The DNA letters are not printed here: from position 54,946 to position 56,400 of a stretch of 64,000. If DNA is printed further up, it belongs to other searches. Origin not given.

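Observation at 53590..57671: TIR-TPR protein carrying a Type IIG-style DNA target-recognition domain, coupled to an ABC/SMC-like ATPase: candidate novel sequence- or methylation-sensing defense module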

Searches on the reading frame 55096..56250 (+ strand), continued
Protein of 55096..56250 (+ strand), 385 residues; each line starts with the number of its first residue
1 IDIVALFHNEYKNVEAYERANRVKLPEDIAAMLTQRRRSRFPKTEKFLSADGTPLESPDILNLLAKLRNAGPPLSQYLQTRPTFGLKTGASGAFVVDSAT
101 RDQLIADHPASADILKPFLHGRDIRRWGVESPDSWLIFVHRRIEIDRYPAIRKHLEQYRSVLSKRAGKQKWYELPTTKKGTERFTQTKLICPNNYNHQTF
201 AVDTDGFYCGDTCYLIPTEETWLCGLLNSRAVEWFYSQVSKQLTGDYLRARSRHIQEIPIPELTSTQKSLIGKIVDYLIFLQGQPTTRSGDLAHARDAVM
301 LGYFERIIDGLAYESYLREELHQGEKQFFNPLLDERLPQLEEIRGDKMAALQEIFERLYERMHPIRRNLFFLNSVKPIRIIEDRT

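Call 29: search_protein_families(library=pfam, proteins=[L061:5924-7723:+, L059:6710-8509:+, L067:7055-7954:+, L025:8078-9577:+, L034:8423-9622:+, L008:8480-9379:+, L019:8621-9520:+, L077:7415-8314:+], max_evalue=0.1)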
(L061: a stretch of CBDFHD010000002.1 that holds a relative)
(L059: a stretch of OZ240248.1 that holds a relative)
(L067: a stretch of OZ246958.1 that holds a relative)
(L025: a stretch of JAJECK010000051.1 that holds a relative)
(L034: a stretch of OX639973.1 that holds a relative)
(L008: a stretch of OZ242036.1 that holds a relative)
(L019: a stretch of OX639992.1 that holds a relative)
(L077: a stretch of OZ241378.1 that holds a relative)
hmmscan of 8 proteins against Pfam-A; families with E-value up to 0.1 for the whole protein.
L061:5924-7723:+ (600 aa): 37 families (the best 25 are shown)
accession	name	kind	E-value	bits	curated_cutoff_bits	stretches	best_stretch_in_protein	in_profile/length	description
PF00515.34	TPR_1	-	1.1e-92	300.8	27.8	10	290-322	1-33/34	Tetratricopeptide repeat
PF13414.12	TPR_11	-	4.3e-83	273.2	26.8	10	302-335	6-39/42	TPR repeat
PF07719.23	TPR_2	-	1.2e-72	234.5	27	10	290-322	1-33/34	Tetratricopeptide repeat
PF13181.12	TPR_8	-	1e-61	200.3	25.7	9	325-356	2-33/34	Tetratricopeptide repeat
PF13431.12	TPR_17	-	1.7e-52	171.8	24.4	7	313-345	2-34/34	Tetratricopeptide repeat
PF13432.12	TPR_16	-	6.6e-43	145.2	32.7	5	294-357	1-64/65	Tetratricopeptide repeat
PF13424.12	TPR_12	-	9e-40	135.2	30.1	7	357-421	2-74/77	Tetratricopeptide repeat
PF13371.12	TPR_9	-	2.3e-33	114.5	35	4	268-326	7-65/73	Tetratricopeptide repeat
PF14559.12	TPR_19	-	3.9e-25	88.4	25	5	302-345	3-46/68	Tetratricopeptide repeat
PF13428.12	TPR_14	-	4.2e-24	83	23.5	1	292-332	3-43/44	Tetratricopeptide repeat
PF13174.12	TPR_6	-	2.2e-21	75.4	26.3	1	292-323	2-33/33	Tetratricopeptide repeat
PF13176.12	TPR_7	-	6.4e-16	57.5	27.9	1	326-358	1-33/36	Tetratricopeptide repeat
PF25575.1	TPR_BSK1_C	-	9.2e-14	51.8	42.2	2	337-396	55-115/118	Serine/threonine-protein kinase BSK1-like, TPR repeats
PF08867.16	FRG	-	6.7e-13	49.8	25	1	26-111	2-89/94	FRG domain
PF13374.12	TPR_10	-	4.6e-12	46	27.5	1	326-354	4-32/42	Tetratricopeptide repeat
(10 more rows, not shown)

L059:6710-8509:+ (600 aa): 46 families (the best 25 are shown)
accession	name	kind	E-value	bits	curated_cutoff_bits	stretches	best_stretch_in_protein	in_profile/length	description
PF00515.34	TPR_1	-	8.9e-120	386.6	27.8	14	444-476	1-33/34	Tetratricopeptide repeat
PF13414.12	TPR_11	-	7.8e-111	362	26.8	13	385-424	3-42/42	TPR repeat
PF07719.23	TPR_2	-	7.3e-94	300.7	27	12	172-204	1-33/34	Tetratricopeptide repeat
PF13181.12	TPR_8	-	5.3e-79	254.2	25.7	10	207-239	2-34/34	Tetratricopeptide repeat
PF13431.12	TPR_17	-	1.7e-69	224.8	24.4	9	195-227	2-34/34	Tetratricopeptide repeat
PF13432.12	TPR_16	-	1.1e-62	208.4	32.7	9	178-240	3-65/65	Tetratricopeptide repeat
PF13371.12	TPR_9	-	4.6e-48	161.6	35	7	212-272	1-61/73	Tetratricopeptide repeat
PF13424.12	TPR_12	-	1.2e-38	131.6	30.1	7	172-235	3-74/77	Tetratricopeptide repeat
PF14559.12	TPR_19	-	6.8e-35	119.7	25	7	217-261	2-46/68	Tetratricopeptide repeat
PF13428.12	TPR_14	-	9.6e-35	115.9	23.5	5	175-214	4-43/44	Tetratricopeptide repeat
PF13174.12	TPR_6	-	5e-34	115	26.3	3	343-371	1-29/33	Tetratricopeptide repeat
PF25575.1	TPR_BSK1_C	-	2.5e-24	85.9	42.2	2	456-514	54-113/118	Serine/threonine-protein kinase BSK1-like, TPR repeats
PF13176.12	TPR_7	-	4.8e-16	57.8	27.9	2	208-239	1-32/36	Tetratricopeptide repeat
PF23914.1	TPR_CcmH_CycH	-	1.9e-15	57.5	42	2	150-241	62-156/158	Cytochrome c-type biogenesis protein H TPR domain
PF24575.1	TPR_Slam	-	7e-15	55.8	35.2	0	216-262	57-103/104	Surface lipoprotein assembly modifier, N-terminal TPR repeats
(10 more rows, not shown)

L067:7055-7954:+ (300 aa): 41 families (the best 25 are shown)
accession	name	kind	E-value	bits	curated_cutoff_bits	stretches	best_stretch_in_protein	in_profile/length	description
PF00515.34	TPR_1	-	2.2e-78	255.6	27.8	8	27-60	1-34/34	Tetratricopeptide repeat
PF13414.12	TPR_11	-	2.1e-75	248.6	26.8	8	36-75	3-42/42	TPR repeat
PF07719.23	TPR_2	-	1.5e-61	199.9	27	8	27-60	1-34/34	Tetratricopeptide repeat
PF13181.12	TPR_8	-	3.5e-56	183.1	25.7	8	27-60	1-34/34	Tetratricopeptide repeat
PF13431.12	TPR_17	-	2.2e-50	165.2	24.4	8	220-252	2-34/34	Tetratricopeptide repeat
PF13432.12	TPR_16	-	4.9e-34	116.8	32.7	5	33-93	3-63/65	Tetratricopeptide repeat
PF13424.12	TPR_12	-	9.7e-34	115.8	30.1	6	26-91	2-75/77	Tetratricopeptide repeat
PF13371.12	TPR_9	-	3.4e-30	104.3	35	5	104-160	4-60/73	Tetratricopeptide repeat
PF13428.12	TPR_14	-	6.4e-23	79.4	23.5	2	32-67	6-41/44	Tetratricopeptide repeat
PF14559.12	TPR_19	-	2e-18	66.9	25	2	39-92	3-56/68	Tetratricopeptide repeat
PF13374.12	TPR_10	-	7.2e-15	54.9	27.5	2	27-55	2-30/42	Tetratricopeptide repeat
PF13174.12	TPR_6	-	1.8e-13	50.6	26.3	0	198-229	1-32/33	Tetratricopeptide repeat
PF12569.14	NatA_aux_su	-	3.3e-12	46.6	33.3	2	107-169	204-268/515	N-terminal acetyltransferase A, auxiliary subunit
PF25575.1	TPR_BSK1_C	-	2.7e-10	40.6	42.2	0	70-131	51-113/118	Serine/threonine-protein kinase BSK1-like, TPR repeats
PF23914.1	TPR_CcmH_CycH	-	2.2e-07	31.3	42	0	39-115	62-141/158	Cytochrome c-type biogenesis protein H TPR domain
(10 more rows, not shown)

L025:8078-9577:+ (500 aa): 10 families
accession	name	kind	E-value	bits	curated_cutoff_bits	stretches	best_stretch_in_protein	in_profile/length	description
PF00515.34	TPR_1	-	1.2e-17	63.3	27.8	2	442-474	2-34/34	Tetratricopeptide repeat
PF13181.12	TPR_8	-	3.3e-11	42.8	25.7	2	441-474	1-34/34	Tetratricopeptide repeat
PF07719.23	TPR_2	-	6e-10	38.9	27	2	442-474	2-34/34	Tetratricopeptide repeat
PF13414.12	TPR_11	-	2.2e-09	37.3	26.8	1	450-489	3-42/42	TPR repeat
PF13431.12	TPR_17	-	5e-08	33.1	24.4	1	464-496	2-34/34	Tetratricopeptide repeat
PF14279.12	HNH_5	-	4.5e-05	23.7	27.5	1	22-65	1-45/56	HNH endonuclease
PF13432.12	TPR_16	-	4.9e-05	24.1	32.7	1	447-499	3-55/65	Tetratricopeptide repeat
PF13424.12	TPR_12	-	0.00017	22.2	30.1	0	476-499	4-27/77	Tetratricopeptide repeat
PF13374.12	TPR_10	-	0.0023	18.3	27.5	0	476-497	3-24/42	Tetratricopeptide repeat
PF00622.36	SPRY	-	0.061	13.9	26.3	0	323-369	35-78/121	SPRY domain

L034:8423-9622:+ (400 aa): 25 families
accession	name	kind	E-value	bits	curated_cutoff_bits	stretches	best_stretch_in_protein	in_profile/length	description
PF13414.12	TPR_11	-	7.1e-40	134.9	26.8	5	265-306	1-42/42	TPR repeat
PF00515.34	TPR_1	-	8.1e-40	133.5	27.8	4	259-291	2-34/34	Tetratricopeptide repeat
PF07719.23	TPR_2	-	2.9e-29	99.2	27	4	361-392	2-33/34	Tetratricopeptide repeat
PF13181.12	TPR_8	-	4.7e-27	92.2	25.7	4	260-291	3-34/34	Tetratricopeptide repeat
PF13431.12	TPR_17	-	1.3e-22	78.6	24.4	4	283-312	4-33/34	Tetratricopeptide repeat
PF13424.12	TPR_12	-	1.3e-16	60.9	30.1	3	259-320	4-73/77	Tetratricopeptide repeat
PF13432.12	TPR_16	-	6.4e-16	58.9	32.7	3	298-357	3-62/65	Tetratricopeptide repeat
PF13371.12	TPR_9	-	4.8e-14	52.6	35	3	302-358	5-61/73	Tetratricopeptide repeat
PF08867.16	FRG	-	5.3e-14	53.3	25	1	31-115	2-88/94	FRG domain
PF13428.12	TPR_14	-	4.7e-08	33.4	23.5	1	259-300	2-43/44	Tetratricopeptide repeat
PF13374.12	TPR_10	-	7.5e-08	32.6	27.5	0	362-383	4-25/42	Tetratricopeptide repeat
PF25575.1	TPR_BSK1_C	-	2.4e-07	31.1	42.2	1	205-295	27-114/118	Serine/threonine-protein kinase BSK1-like, TPR repeats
PF12569.14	NatA_aux_su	-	4.5e-07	29.6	33.3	1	336-388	202-254/515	N-terminal acetyltransferase A, auxiliary subunit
PF14559.12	TPR_19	-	8e-07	29.7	25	2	272-312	5-45/68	Tetratricopeptide repeat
PF13429.12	TPR_15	-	0.00033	20.6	26.2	0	332-392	122-178/280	Tetratricopeptide repeat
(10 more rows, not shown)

L008:8480-9379:+ (300 aa): 34 families (the best 25 are shown)
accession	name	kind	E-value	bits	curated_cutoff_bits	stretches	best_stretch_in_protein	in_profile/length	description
PF00515.34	TPR_1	-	1.3e-82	269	27.8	8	68-101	1-34/34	Tetratricopeptide repeat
PF13414.12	TPR_11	-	4.8e-69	228.2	26.8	8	44-82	4-42/42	TPR repeat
PF07719.23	TPR_2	-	1.5e-61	199.9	27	8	68-100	1-33/34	Tetratricopeptide repeat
PF13181.12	TPR_8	-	1.6e-56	184.1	25.7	8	136-168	1-33/34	Tetratricopeptide repeat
PF13431.12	TPR_17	-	1.6e-53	175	24.4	7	125-156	2-33/34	Tetratricopeptide repeat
PF13424.12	TPR_12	-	1.1e-31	109.3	30.1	4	103-166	4-75/77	Tetratricopeptide repeat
PF13432.12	TPR_16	-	3.2e-31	107.8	32.7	5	41-97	4-60/65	Tetratricopeptide repeat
PF13371.12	TPR_9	-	7.7e-26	90.4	35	5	43-100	4-61/73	Tetratricopeptide repeat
PF13374.12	TPR_10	-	3.1e-21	75.1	27.5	3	136-165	2-31/42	Tetratricopeptide repeat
PF13428.12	TPR_14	-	6.7e-21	73.1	23.5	1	244-275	7-38/44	Tetratricopeptide repeat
PF13174.12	TPR_6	-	1.9e-17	63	26.3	1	69-99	1-31/33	Tetratricopeptide repeat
PF14559.12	TPR_19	-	9.7e-14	51.9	25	2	216-274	3-61/68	Tetratricopeptide repeat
PF24575.1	TPR_Slam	-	2.6e-10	41.1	35.2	0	41-89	54-102/104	Surface lipoprotein assembly modifier, N-terminal TPR repeats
PF12569.14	NatA_aux_su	-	1.3e-09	38.1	33.3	0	183-234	205-256/515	N-terminal acetyltransferase A, auxiliary subunit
PF23914.1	TPR_CcmH_CycH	-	1.6e-09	38.2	42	1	184-270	64-153/158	Cytochrome c-type biogenesis protein H TPR domain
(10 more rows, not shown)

L019:8621-9520:+ (300 aa): 28 families (the best 25 are shown)
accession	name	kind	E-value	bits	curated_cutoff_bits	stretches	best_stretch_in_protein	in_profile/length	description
PF00515.34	TPR_1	-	3.4e-67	220.2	27.8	7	91-124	1-34/34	Tetratricopeptide repeat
PF13414.12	TPR_11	-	1e-61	204.8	26.8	7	66-104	3-41/42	TPR repeat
PF07719.23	TPR_2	-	2.6e-50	164.8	27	7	91-124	1-34/34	Tetratricopeptide repeat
PF13181.12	TPR_8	-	3.1e-49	161.4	25.7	7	91-124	1-34/34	Tetratricopeptide repeat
PF13431.12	TPR_17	-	1.8e-47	156.1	24.4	6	114-145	2-33/34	Tetratricopeptide repeat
PF13424.12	TPR_12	-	9.2e-32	109.5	30.1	5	91-155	3-75/77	Tetratricopeptide repeat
PF13432.12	TPR_16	-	4.5e-23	81.8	32.7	4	64-122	4-62/65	Tetratricopeptide repeat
PF13371.12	TPR_9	-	9.5e-17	61.2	35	4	66-123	4-61/73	Tetratricopeptide repeat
PF13374.12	TPR_10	-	6.8e-15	55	27.5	1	159-188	2-31/42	Tetratricopeptide repeat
PF13428.12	TPR_14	-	1.8e-14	53.2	23.5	0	228-266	2-40/44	Tetratricopeptide repeat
PF13174.12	TPR_6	-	4.5e-13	49.3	26.3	0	93-122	2-31/33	Tetratricopeptide repeat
PF14559.12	TPR_19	-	1.3e-12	48.3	25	2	69-111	3-45/68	Tetratricopeptide repeat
PF25575.1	TPR_BSK1_C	-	1.5e-12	47.9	42.2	1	238-298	53-114/118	Serine/threonine-protein kinase BSK1-like, TPR repeats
PF10516.15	SHNi-TPR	-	5.1e-11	42.3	21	0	175-189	17-31/38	SHNi-TPR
PF13176.12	TPR_7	-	1.2e-10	41.1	27.9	0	62-90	4-32/36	Tetratricopeptide repeat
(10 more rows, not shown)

L077:7415-8314:+ (300 aa): 31 families (the best 25 are shown)
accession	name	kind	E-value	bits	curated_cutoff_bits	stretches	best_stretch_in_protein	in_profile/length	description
PF00515.34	TPR_1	-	1.3e-76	250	27.8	7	77-110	1-34/34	Tetratricopeptide repeat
PF13414.12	TPR_11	-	5.2e-67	221.7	26.8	8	254-292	1-39/42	TPR repeat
PF07719.23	TPR_2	-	6.8e-60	194.7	27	7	77-110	1-34/34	Tetratricopeptide repeat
PF13431.12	TPR_17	-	4.8e-48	157.9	24.4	7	66-97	2-33/34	Tetratricopeptide repeat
PF13181.12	TPR_8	-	4e-47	154.8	25.7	6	79-110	3-34/34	Tetratricopeptide repeat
PF13424.12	TPR_12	-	3.4e-35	120.5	30.1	6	213-277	3-75/77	Tetratricopeptide repeat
PF13371.12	TPR_9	-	3.9e-30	104.1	35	4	192-245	8-61/73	Tetratricopeptide repeat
PF13432.12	TPR_16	-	1.9e-25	89.4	32.7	5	83-137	3-57/65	Tetratricopeptide repeat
PF14559.12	TPR_19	-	4.1e-15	56.3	25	2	90-142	4-56/68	Tetratricopeptide repeat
PF13374.12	TPR_10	-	8.6e-14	51.5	27.5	1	112-138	3-29/42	Tetratricopeptide repeat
PF13428.12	TPR_14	-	3.1e-13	49.4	23.5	0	85-117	9-41/44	Tetratricopeptide repeat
PF13174.12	TPR_6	-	1e-11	45.1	26.3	0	83-109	6-32/33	Tetratricopeptide repeat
PF12569.14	NatA_aux_su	-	2.4e-11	43.7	33.3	1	194-255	207-266/515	N-terminal acetyltransferase A, auxiliary subunit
PF24575.1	TPR_Slam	-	6.9e-09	36.5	35.2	0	209-247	43-81/104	Surface lipoprotein assembly modifier, N-terminal TPR repeats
PF01239.28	PPTA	-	1.5e-08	34.3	29.5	1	96-121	4-29/32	Protein prenyltransferase alpha subunit repeat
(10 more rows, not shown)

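Call 30: search_solved_structures(query=A1, max_evalue=0.1, show_alignments=2)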
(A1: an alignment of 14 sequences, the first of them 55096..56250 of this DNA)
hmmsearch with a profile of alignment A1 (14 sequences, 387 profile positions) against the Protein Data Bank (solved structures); distinct sequences matched with E-value up to 0.1: 1.
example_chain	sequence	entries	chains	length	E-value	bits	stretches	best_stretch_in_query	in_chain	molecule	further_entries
7qw5_A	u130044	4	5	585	3e-11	45.9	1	84-307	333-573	Modification methylase BseCI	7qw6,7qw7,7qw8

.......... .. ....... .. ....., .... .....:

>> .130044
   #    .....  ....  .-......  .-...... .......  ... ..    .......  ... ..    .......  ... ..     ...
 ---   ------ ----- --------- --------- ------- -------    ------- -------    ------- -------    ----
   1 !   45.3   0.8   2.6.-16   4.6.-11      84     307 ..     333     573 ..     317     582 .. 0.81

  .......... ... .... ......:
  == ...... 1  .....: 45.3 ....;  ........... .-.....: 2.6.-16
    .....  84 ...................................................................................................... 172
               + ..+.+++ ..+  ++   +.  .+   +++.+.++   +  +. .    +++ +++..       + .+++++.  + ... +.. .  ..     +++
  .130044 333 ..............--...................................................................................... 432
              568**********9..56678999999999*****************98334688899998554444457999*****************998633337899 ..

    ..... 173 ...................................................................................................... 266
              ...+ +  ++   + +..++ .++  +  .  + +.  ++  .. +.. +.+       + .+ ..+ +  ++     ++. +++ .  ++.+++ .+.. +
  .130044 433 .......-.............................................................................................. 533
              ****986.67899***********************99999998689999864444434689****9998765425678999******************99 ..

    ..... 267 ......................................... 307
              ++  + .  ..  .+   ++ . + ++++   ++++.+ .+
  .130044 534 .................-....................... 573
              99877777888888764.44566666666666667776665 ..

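Call 52: search_protein_families(library=ncbifam, proteins=[window:55096-56250:+], max_evalue=0.01)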
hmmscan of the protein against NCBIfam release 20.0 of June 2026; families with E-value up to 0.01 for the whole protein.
window:55096-56250:+ (385 aa): 0 families

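Call 53: search_protein_families(library=padloc, proteins=[window:55096-56250:+], max_evalue=0.1)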
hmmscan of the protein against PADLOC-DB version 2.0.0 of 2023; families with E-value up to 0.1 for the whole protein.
window:55096-56250:+ (385 aa): 20 families
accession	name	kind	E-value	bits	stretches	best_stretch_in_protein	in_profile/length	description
PDLC03596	REase_MTase_IIG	-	5.2e-24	82.3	1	44-275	851-1099/1148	Type IIG restriction enzyme-methyltransferase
PDLC03601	REase_MTase_IIG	-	2.8e-21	73.1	1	63-264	844-1056/1110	Type IIG restriction enzyme-methyltransferase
PDLC03612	REase_MTase_IIG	-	2.2e-19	67.2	1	59-276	963-1201/1247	Type IIG restriction enzyme-methyltransferase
PDLC03609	REase_MTase_IIG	-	2.6e-15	53.3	1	46-270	699-939/1066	Type IIG restriction enzyme-methyltransferase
PDLC02643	DrmMI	-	2.1e-10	37.1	1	93-269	1031-1216/1347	DrmMI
PDLC03313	MTase_II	-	2.3e-10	37.6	1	54-272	307-527/563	Type II methyltransferase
PDLC03598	REase_MTase_IIG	-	3.5e-10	36.4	1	73-275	638-842/912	Type IIG restriction enzyme-methyltransferase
PDLC03250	MTase_II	-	3.2e-08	30.7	1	85-246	524-692/775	Type II methyltransferase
PDLC03226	MTase_II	-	4.4e-07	26.9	1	85-267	337-537/579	Type II methyltransferase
PDLC03604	REase_MTase_IIG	-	1.2e-06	24.9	1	147-271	802-946/1011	Type IIG restriction enzyme-methyltransferase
PDLC03627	REase_MTase_IIG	-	3.3e-06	23.1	1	85-309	737-963/1136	Type IIG restriction enzyme-methyltransferase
PDLC03630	REase_MTase_IIG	-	0.00061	15.7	1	111-172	848-918/1100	Type IIG restriction enzyme-methyltransferase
PDLC04137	mad5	-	0.00081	16.7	1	194-279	282-369/392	mads_5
PDLC02646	DrmMI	-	0.00093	15.4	1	93-163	453-519/792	DrmMI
PDLC03348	MTase_II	-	0.0037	13.8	1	224-286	625-682/727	Type II methyltransferase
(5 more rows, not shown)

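Call 69: predict_structure(alignment_id=A2)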
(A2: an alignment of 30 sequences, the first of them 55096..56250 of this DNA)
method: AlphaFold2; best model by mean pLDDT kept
length: 385 residues; sequences in the alignment: 30
mean_pLDDT: 50.3   pTM: 0.48
mean pLDDT of the five models: 50.3, 49.6, 45.7, 44.3, 38.9
residues with pLDDT >= 90: 0; 70-90: 35; 50-70: 155; < 50: 195
segments of 3 or more residues with pLDDT < 50: 1-3, 35-46, 80-96, 116-143, 159-240, 242-252, 283-290, 318-325, 362-385
pLDDT, mean of each block of 10 residues (from residue 1): 50 75 70 44 47 59 65 59 35 51 68 50 41 44 53 56 42 36 31 27 24 32 39 48 42 56 70 65 43 57 62 56 51 72 67 64 42 28 28
secondary structure, 60 per line:
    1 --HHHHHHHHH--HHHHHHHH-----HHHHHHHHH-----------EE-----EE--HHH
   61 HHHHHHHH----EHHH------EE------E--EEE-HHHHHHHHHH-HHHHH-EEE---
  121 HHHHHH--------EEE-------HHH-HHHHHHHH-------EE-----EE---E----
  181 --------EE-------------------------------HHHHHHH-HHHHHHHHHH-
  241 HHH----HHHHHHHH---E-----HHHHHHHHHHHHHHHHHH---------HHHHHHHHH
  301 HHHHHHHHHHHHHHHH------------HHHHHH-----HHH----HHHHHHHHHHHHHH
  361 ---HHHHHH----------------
elements in order: H3-11 H14-21 H27-35 H58-68 E94-96 H98-107 H109-113 E115-117 H121-126 E135-137 H149-156 H222-228 H230-239 H248-255 H265-282 H292-316 H329-334 H347-360 H364-369

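Call 77: search_protein_representatives(protein=window:55096-56250:+)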
Query: 385 residues. Proteins with E-value up to 0.001 (for the whole library): 5629; up to 1e-10: 3132; up to 1e-30: 514. The best 150 are listed.
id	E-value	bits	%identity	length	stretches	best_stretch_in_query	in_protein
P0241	1.4e-222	755.0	84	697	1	1-384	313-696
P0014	2.2e-218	741.2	85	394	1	3-384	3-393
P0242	2.0e-180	616.3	69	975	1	1-384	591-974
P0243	9.2e-174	594.4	67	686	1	1-383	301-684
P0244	1.4e-169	580.6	66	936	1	1-384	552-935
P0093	3.7e-166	569.3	83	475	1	1-289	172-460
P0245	7.8e-148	509.0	59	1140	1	1-383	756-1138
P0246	1.3e-147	508.3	58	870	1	1-384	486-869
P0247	1.1e-144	498.7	57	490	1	2-383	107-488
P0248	1.5e-117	409.3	51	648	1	2-384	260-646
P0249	6.2e-114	397.4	61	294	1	103-384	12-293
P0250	4.6e-99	348.5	82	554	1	2-194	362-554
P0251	3.9e-92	325.7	48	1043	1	38-384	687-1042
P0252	1.4e-89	317.3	46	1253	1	41-383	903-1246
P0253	8.8e-78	278.5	60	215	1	184-383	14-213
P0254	4.3e-73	263.0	44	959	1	37-382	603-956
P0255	7.9e-72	258.8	42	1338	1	37-385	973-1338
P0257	1.8e-69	251.1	40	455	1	37-384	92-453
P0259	1.2e-66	241.8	38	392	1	61-384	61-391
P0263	2.2e-63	231.0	38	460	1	37-383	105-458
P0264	6.0e-62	226.3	40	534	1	44-383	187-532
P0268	5.1e-61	223.3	35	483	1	32-384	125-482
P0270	4.7e-60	220.1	38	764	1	29-383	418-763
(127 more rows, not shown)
